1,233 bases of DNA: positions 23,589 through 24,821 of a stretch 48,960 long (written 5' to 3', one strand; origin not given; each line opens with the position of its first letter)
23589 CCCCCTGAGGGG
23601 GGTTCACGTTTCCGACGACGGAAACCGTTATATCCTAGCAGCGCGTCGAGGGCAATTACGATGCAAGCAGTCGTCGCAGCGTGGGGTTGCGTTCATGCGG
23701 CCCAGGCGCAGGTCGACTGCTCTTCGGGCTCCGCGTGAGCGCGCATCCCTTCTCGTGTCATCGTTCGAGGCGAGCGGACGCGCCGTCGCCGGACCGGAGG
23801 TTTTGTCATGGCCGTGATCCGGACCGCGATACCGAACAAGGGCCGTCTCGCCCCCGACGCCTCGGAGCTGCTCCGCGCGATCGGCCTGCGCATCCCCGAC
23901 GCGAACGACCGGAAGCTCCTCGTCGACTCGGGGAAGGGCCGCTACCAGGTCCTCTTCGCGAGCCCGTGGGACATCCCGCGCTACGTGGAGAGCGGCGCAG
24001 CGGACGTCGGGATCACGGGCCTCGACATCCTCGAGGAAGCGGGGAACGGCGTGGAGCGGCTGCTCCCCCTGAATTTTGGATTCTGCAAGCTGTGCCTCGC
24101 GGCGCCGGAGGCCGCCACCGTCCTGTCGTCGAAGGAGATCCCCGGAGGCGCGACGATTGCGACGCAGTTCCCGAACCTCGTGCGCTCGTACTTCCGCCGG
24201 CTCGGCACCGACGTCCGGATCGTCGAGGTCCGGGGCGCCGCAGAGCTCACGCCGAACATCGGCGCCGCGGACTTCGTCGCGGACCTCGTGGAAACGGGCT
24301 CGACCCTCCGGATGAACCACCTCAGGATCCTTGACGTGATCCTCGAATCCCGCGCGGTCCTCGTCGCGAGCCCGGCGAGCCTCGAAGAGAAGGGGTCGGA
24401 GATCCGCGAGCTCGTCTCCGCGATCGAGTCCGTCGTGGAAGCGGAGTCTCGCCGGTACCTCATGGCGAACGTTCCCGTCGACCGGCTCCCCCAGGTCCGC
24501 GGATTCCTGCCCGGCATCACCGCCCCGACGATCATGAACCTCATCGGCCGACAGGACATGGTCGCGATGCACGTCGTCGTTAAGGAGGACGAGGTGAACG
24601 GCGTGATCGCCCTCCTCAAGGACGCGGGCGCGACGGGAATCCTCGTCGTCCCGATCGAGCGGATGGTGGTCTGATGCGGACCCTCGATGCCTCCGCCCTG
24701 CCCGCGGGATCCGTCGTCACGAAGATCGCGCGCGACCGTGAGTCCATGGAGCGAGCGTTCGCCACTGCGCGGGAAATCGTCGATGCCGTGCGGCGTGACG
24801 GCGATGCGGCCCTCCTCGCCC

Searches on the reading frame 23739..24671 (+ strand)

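Call 60: search_protein_families(library=ncbifam, proteins=[window:23739-24671:+], max_evalue=0.00001)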
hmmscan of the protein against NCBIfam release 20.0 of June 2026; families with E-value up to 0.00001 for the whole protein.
window:23739-24671:+ (311 aa): 2 families
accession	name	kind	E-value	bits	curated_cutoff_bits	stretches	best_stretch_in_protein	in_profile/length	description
TIGR00070.1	hisG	equivalog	6.5e-59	198.9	75.75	1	27-210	1-183/183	ATP phosphoribosyltransferase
TIGR03455.1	HisG_C-term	equivalog_domain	1.7e-27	95.5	40.05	1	213-310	3-100/100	ATP phosphoribosyltransferase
